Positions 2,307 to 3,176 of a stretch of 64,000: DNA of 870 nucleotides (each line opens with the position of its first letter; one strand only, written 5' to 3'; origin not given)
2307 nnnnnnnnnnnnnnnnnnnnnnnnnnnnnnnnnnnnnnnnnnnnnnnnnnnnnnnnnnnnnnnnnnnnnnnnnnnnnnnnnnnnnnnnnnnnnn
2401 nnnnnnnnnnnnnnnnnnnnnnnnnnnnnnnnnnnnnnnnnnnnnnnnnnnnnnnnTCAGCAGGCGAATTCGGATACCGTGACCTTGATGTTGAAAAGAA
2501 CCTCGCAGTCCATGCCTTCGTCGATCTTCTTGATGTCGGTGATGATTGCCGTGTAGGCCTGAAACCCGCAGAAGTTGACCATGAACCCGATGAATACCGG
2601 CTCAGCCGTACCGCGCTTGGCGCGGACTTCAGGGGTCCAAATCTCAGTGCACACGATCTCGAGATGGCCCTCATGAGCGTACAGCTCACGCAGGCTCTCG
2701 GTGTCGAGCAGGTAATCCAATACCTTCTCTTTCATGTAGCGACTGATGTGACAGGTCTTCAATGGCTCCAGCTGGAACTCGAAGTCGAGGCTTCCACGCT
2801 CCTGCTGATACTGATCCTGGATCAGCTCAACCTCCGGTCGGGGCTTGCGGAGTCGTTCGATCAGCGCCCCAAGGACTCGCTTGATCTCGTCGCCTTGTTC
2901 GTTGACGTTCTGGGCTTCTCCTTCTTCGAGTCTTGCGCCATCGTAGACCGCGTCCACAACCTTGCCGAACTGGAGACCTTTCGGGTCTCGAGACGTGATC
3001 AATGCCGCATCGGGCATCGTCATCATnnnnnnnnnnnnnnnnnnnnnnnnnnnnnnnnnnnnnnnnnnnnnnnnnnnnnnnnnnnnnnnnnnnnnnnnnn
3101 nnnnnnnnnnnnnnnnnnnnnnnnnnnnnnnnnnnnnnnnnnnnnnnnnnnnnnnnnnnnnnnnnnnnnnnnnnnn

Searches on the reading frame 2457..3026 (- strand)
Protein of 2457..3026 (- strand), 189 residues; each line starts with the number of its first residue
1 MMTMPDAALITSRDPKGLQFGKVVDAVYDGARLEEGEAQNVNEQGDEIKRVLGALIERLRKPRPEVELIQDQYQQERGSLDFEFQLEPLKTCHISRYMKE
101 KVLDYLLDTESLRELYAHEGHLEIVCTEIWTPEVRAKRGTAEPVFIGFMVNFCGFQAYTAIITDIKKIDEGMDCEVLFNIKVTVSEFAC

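Call 5: search_protein_families(library=pfam, proteins=[window:2457-3026:-], max_evalue=1)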
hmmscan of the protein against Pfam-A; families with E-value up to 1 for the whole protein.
window:2457-3026:- (189 aa): 0 families

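Call 6: search_protein_families(library=phrogs, proteins=[window:2457-3026:-], max_evalue=1)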
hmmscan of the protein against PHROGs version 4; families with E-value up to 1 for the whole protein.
window:2457-3026:- (189 aa): 1 family
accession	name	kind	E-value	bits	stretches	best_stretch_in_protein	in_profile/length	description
phrog_28832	-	unknown function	0.37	11.9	0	40-71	5-34/154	-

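Call 7: search_protein_families(library=padloc, proteins=[window:2457-3026:-], max_evalue=1)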
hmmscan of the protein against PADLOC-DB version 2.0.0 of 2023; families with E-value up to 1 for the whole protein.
window:2457-3026:- (189 aa): 0 families

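Call 8: search_protein_families(library=ncbifam, proteins=[window:2457-3026:-], max_evalue=1)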
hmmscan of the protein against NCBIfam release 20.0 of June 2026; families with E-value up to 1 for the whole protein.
window:2457-3026:- (189 aa): 0 families

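Call 10: find_homologous_proteins(query=window:2457-3026:-)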
Query window:2457-3026:- (189 aa): 2 proteins with E <= 0.001 among 182 candidates.
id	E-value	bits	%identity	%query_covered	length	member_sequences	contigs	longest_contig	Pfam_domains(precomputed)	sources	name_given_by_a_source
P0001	9.3e-120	415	100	98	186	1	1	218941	-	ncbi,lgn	-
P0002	1.0e-49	187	55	98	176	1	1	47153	-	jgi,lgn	-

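Call 11: list_cluster_members(proteins=[window:2460-3026:-, window:2047-2430:-, window:1743-2006:-])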
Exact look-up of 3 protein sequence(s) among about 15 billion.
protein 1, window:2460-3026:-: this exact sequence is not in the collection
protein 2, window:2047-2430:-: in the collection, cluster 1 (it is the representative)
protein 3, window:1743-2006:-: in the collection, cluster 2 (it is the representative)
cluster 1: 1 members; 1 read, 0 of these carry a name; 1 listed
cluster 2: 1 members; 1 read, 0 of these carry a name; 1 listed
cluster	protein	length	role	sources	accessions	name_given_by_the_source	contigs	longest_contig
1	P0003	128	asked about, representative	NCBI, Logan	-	-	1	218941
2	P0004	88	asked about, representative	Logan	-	-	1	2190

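Call 12: find_encoding_contigs(protein=P0002, flank=10000)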
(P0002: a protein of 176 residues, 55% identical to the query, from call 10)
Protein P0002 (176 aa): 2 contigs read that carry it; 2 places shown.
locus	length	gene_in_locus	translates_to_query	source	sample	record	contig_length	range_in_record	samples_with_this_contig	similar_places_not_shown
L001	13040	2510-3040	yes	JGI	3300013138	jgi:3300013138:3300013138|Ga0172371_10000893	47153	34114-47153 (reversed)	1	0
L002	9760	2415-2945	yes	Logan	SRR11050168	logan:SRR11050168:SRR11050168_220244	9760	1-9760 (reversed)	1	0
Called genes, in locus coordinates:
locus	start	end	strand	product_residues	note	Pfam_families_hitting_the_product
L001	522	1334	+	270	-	-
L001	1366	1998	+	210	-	-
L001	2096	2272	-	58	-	-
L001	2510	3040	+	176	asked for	-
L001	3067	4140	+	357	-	-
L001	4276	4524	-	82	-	-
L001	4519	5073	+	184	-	PF00657:Lipase_GDSL, PF13472:Lipase_GDSL_2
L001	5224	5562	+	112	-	-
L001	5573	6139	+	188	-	PF01966:HD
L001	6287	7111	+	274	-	PF01177:Asp_Glu_race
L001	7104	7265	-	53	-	-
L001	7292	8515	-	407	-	PF21799:MurD-like_N, PF08245:Mur_ligase_M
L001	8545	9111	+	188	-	-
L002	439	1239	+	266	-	-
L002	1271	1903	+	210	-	-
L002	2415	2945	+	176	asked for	-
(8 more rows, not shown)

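Call 13: find_encoding_contigs(protein=P0001, flank=10000)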
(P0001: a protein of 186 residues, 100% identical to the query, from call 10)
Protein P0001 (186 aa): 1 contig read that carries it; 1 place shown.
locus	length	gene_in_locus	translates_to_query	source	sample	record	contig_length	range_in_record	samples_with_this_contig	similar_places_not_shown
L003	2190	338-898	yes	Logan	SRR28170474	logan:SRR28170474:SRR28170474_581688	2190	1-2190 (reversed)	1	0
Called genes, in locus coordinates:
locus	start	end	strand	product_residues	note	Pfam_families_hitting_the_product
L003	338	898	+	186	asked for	-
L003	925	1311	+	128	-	-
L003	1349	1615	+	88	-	-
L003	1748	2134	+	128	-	PF05014:Nuc_deoxyrib_tr (weak)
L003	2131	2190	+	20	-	?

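Call 41: search_protein_representatives(alignment_id=A3)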
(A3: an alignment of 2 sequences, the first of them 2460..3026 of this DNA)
Query: 2 sequences, 190 profile positions. Proteins with E-value up to 0.001 (for the whole library): 61; up to 1e-10: 2; up to 1e-30: 1. The best 61 are listed.
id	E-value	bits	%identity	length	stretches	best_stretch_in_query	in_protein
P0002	3.6e-101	353.2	-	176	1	4-190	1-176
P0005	2.3e-11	60.3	-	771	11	68-102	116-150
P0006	3.1e-10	56.6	-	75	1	1-59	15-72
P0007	2.8e-09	53.5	-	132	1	4-68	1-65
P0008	1.6e-08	51.0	-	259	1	7-60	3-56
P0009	2.6e-08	50.3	-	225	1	1-60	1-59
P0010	3.6e-08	49.9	-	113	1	1-60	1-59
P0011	5.2e-08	49.4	-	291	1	7-58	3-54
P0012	1.1e-07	48.3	-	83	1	8-60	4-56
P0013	1.2e-07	48.1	-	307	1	1-60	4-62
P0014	1.6e-07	47.8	-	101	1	2-59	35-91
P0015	1.7e-07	47.7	-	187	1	1-61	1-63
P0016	1.9e-07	47.5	-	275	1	6-68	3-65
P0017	3.0e-07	46.9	-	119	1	6-66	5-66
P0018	3.3e-07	46.8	-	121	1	2-59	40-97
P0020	1.1e-06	45.0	-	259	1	7-60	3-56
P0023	2.5e-06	43.9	-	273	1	4-58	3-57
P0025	4.0e-06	43.2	-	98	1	4-63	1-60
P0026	4.4e-06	43.1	-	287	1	7-62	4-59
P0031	2.3e-05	40.7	-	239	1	10-64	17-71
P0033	2.5e-05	40.6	-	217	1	2-66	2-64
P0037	4.3e-05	39.9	-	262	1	9-64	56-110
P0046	1.0e-04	38.6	-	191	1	7-59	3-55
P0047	1.1e-04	38.6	-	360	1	112-190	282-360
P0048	1.6e-04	38.0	-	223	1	6-65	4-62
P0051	2.3e-04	37.5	-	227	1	9-69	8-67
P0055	2.7e-04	37.3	-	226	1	7-63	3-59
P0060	6.9e-04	35.9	-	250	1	7-56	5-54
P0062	8.3e-04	35.7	-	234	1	9-70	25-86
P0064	9.0e-04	35.6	-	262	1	5-75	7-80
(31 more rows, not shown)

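Call 42: predict_structure(alignment_id=A3)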
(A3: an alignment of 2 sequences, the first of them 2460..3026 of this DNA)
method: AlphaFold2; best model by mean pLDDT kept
length: 189 residues; sequences in the alignment: 2
mean_pLDDT: 39.5   pTM: 0.37
mean pLDDT of the five models: 39.5, 35.4, 33.3, 33.1, 31.4
residues with pLDDT >= 90: 0; 70-90: 0; 50-70: 33; < 50: 156
segments of 3 or more residues with pLDDT < 50: 1-45, 47-49, 59-95, 119-122, 125-189
pLDDT, mean of each block of 10 residues (from residue 1): 25 28 32 41 47 51 41 36 35 51 62 59 44 33 38 35 32 30 30
secondary structure, 60 per line:
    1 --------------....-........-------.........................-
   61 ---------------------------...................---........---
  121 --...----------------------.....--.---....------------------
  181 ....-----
elements in order: H15-18 H20-27 H35-59 H88-106 H110-117 E123-125 E148-152 E159-162 E181-184

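Call 44: search_protein_families(library=pfam, proteins=[P0011, P0013, P0016, P0026, P0008, P0020, P0023, P0007, P0017, P0047], max_evalue=0.1)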
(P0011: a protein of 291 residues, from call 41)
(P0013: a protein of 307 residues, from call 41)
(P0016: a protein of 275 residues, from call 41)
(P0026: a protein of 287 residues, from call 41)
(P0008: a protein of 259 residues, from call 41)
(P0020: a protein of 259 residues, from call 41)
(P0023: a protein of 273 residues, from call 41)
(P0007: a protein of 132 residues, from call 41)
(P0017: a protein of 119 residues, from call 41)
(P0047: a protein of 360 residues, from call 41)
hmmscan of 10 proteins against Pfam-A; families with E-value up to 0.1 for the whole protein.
P0011 (291 aa): 0 families

P0013 (307 aa): 0 families

P0016 (275 aa): 0 families

P0026 (287 aa): 0 families

P0008 (259 aa): 0 families

P0020 (259 aa): 0 families

P0023 (273 aa): 0 families

P0007 (132 aa): 2 families
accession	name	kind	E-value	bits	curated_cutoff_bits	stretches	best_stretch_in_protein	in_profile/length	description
PF12296.13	HsbA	-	0.027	15.4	33.5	1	26-89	55-114/121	Hydrophobic surface binding protein A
PF11712.13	Vma12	-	0.044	14.2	25.5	0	55-102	2-49/137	Endoplasmic reticulum-based factor for assembly of V-ATPase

P0017 (119 aa): 0 families

P0047 (360 aa): 1 family
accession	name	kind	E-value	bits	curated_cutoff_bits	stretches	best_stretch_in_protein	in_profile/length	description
PF02861.25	Clp_N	-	3.2e-11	43.7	20.7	2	109-158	4-52/53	Clp amino terminal domain, pathogenicity island component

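Call 51: find_encoding_contigs(protein=P0025, flank=8000, max_places=3)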
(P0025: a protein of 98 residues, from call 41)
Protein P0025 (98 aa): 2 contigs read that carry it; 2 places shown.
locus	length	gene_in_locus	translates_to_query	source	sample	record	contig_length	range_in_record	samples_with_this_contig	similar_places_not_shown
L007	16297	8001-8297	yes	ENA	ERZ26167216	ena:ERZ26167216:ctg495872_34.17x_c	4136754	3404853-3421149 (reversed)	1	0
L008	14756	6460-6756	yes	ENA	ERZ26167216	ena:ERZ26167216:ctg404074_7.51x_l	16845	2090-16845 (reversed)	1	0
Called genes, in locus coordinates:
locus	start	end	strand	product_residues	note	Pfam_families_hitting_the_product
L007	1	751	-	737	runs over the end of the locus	-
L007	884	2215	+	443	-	PF13701:DDE_Tnp_1_4, PF01609:DDE_Tnp_1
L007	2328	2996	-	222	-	-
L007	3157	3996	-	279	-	-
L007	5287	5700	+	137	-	-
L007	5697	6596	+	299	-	PF13276:HTH_21, PF00665:rve (weak), PF13683:rve_3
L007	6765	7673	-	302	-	PF13620:CarboxypepD_reg (weak)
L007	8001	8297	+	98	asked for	-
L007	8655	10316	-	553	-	PF00239:Resolvase, PF13408:Zn_ribbon_recom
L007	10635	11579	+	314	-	PF01807:Zn_ribbon_DnaG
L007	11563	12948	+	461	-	-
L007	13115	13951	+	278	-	PF01381:HTH_3 (weak), PF13560:HTH_31 (weak)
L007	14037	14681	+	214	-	-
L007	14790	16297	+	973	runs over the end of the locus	PF26449:DUF8128 (faint), PF10412:TrwB_AAD_bind (faint), PF12696:TraG-D_C (weak)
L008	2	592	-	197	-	?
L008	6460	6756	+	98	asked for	-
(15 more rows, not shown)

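Call 68: search_protein_families(library=pfam, proteins=[L001:522-1334:+, L001:1366-1998:+, L001:3067-4140:+], max_evalue=0.1)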
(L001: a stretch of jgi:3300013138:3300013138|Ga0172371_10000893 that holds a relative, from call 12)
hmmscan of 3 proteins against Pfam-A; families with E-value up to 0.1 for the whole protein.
L001:522-1334:+ (270 aa): 0 families

L001:1366-1998:+ (210 aa): 1 family
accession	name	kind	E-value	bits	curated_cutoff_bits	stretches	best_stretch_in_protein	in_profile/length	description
PF03928.20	HbpS-like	-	0.00078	19.9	25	1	90-198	21-127/128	Haem degrading protein HbpS-like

L001:3067-4140:+ (357 aa): 0 families

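Call 79: predict_structure(alignment_id=A6)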
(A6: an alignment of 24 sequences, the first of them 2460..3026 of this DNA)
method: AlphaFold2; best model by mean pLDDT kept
length: 189 residues; sequences in the alignment: 24
mean_pLDDT: 64.8   pTM: 0.40
mean pLDDT of the five models: 64.8, 64.3, 63.0, 62.2, 61.7
residues with pLDDT >= 90: 26; 70-90: 41; 50-70: 69; < 50: 53
segments of 3 or more residues with pLDDT < 50: 64-77, 132-136, 140-143, 164-180, 186-189
pLDDT, mean of each block of 10 residues (from residue 1): 71 89 91 94 89 85 48 45 49 66 71 64 63 48 57 55 49 46 47
secondary structure, 60 per line:
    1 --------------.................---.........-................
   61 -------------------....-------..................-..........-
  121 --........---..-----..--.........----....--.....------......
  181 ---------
elements in order: H15-31 H35-43 H45-60 E80-83 H91-108 H110-119 E123-130 E145-153 E158-161 E164-168 E175-180

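Call 83: fold_search(model_id=the predicted structure, library=pdb)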
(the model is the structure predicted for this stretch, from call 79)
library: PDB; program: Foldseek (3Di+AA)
matches with E <= 10: 134; with E <= 0.001: 0
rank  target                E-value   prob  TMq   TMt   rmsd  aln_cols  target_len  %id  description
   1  9b42_A                3.8e-01  0.25  0.14  0.18   9.3        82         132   15  Pseudomonas phage Pa193 neck and extended tail (collar, gateway, tail tube, and sheath proteins) (released 2024-10-16)
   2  6toa_G                1.1e+00  0.08  0.12  0.16  16.7        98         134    8  Neck of empty GTA particle computed with C6 symmetry (released 2020-07-22)
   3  4yc1_B                1.4e+00  0.05  0.13  0.16  16.1       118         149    7  Structure of the human TSG101-UEV domain in the P321 space group (released 2016-03-09)
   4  4yc1_A                1.5e+00  0.04  0.13  0.16  17.2       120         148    7  Structure of the human TSG101-UEV domain in the P321 space group (released 2016-03-09)
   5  9m7c_A                1.7e+00  0.09  0.14  0.15  17.6       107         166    8  Cryo-EM structure of bacteriophage NF5 tail tube (released 2025-12-17)
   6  9m8o_C                1.7e+00  0.08  0.13  0.15  17.2       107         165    8  Cryo-EM structure of bacteriophage NF5 baseplate (released 2025-12-17)
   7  6gef_B                1.7e+00  0.06  0.12  0.07  15.2        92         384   13  X-ray structure of the Yersinia pseudotuberculosis ATPase DotB (released 2018-05-30)
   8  8vhx_F                1.8e+00  0.06  0.11  0.17  11.3        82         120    7  Cryo-EM of neck of bacteriophage Chi (released 2024-10-02)
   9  9m8o_D                2.1e+00  0.07  0.13  0.15  17.2       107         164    8  Cryo-EM structure of bacteriophage NF5 baseplate (released 2025-12-17)
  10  6gef_F                2.3e+00  0.04  0.11  0.06  15.2        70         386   14  X-ray structure of the Yersinia pseudotuberculosis ATPase DotB (released 2018-05-30)
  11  7zlx_C                2.4e+00  0.03  0.13  0.16  16.6       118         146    7  Crystal Structure of the TSG101-UEV domain:space group P21 (released 2022-06-22)
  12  9m8o_A                2.6e+00  0.06  0.13  0.15  17.3       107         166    8  Cryo-EM structure of bacteriophage NF5 baseplate (released 2025-12-17)
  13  9g9b_G                2.7e+00  0.04  0.14  0.10   8.7        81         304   11  CryoEM structure of Enterococcus italicus Csm-crRNA (4.3) complex (released 2025-01-29)
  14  9lj8_S                2.7e+00  0.02  0.10  0.14  14.6        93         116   10  Tail structure of bacteriophage Mu in contracted state (released 2025-02-19)
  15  1mus_A                2.7e+00  0.02  0.10  0.05  12.4        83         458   14  crystal structure of Tn5 transposase complexed with resolved outside end DNA (released 2002-09-27)
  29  2g3a                  3.9e+00  0.04  0.14  0.18  11.9        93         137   14  Crystal structure of putative acetyltransferase from Agrobacterium tumefaciens (released 2006-03-14)
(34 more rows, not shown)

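Call 85: search_solved_structures(query=A3, max_evalue=1)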
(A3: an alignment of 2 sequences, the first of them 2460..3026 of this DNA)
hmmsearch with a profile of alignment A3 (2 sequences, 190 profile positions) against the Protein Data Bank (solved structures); distinct sequences matched with E-value up to 1: 9.
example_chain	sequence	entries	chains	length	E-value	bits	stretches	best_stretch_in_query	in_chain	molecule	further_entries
9e78_1O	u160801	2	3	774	0.23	14.6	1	55-129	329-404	RIB72B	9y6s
5f06_A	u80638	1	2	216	0.31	14.2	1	92-174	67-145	Glutathione S-transferase family protein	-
4wrk_A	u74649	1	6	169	0.47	13.6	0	144-183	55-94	DUTPase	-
4gv8_A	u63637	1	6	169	0.52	13.5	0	144-182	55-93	DUTPase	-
6h4c_A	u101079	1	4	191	0.68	13.1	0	143-182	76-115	dUTPase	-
3zf3_A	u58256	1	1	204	0.69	13.1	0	144-182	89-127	DUTPASE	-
5nyz_A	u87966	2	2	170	0.9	12.7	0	144-182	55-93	DUTPase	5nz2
5cco_A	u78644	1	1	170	0.91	12.7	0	144-182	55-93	DUTPase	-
5cct_A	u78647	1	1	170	0.95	12.6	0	144-182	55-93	DUTPase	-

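Call 97: find_encoding_contigs(protein=P0047, flank=6000, max_places=3)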
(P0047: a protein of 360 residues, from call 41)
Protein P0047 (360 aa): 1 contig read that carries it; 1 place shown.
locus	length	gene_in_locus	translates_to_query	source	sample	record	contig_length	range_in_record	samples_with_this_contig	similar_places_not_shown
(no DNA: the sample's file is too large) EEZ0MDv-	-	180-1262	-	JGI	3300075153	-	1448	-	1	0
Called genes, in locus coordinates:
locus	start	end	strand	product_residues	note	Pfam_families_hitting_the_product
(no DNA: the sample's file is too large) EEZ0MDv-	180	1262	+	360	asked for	PF02861:Clp_N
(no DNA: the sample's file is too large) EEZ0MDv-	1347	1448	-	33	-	?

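Call 98: find_encoding_contigs(protein=P0007, flank=6000, max_places=3)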
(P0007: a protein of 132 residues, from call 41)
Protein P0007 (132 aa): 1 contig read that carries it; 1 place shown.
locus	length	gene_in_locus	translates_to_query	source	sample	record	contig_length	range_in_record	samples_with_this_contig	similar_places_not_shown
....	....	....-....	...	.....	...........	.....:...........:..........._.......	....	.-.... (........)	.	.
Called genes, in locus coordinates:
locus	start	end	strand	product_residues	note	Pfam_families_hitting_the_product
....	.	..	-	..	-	?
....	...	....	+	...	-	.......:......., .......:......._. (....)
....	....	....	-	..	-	-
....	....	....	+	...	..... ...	-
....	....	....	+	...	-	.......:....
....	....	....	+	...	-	?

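Call 108: search_protein_families(library=pfam, proteins=[P0031, P0033, P0037, P0046, P0048, P0051, P0055, P0060, P0062, P0064], max_evalue=0.01)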
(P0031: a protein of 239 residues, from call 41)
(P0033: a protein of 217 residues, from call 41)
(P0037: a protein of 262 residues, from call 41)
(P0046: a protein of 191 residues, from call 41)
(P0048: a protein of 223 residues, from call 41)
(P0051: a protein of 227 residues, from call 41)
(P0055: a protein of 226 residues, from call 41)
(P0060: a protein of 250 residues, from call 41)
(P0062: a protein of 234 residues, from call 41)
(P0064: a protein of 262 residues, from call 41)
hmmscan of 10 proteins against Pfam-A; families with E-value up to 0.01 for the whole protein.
P0031 (239 aa): 0 families

P0033 (217 aa): 0 families

P0037 (262 aa): 0 families

P0046 (191 aa): 0 families

P0048 (223 aa): 0 families

P0051 (227 aa): 0 families

P0055 (226 aa): 0 families

P0060 (250 aa): 0 families

P0062 (234 aa): 0 families

P0064 (262 aa): 0 families

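Call 114: search_protein_families(library=ncbifam, proteins=[P0047], max_evalue=0.1)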
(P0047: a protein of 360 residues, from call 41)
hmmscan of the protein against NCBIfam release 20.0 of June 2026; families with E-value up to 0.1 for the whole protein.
P0047 (360 aa): 4 families
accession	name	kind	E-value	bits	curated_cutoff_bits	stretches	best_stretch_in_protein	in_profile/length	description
TIGR03346.1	chaperone_ClpB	equivalog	3.7e-07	28.9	1232.1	1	5-161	1-141/853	ATP-dependent chaperone ClpB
NF033607.0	disagg_AAA_ClpG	exception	0.00019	19.4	1900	1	88-150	157-218/932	AAA family protein disaggregase ClpG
TIGR02639.1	ClpA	equivalog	0.018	13.3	993.15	1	97-179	3-82/734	ATP-dependent Clp protease ATP-binding subunit ClpA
NF033606.1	heat_AAA_ClpK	exception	0.041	11.7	1900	1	92-150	182-239/949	heat shock survival AAA family ATPase ClpK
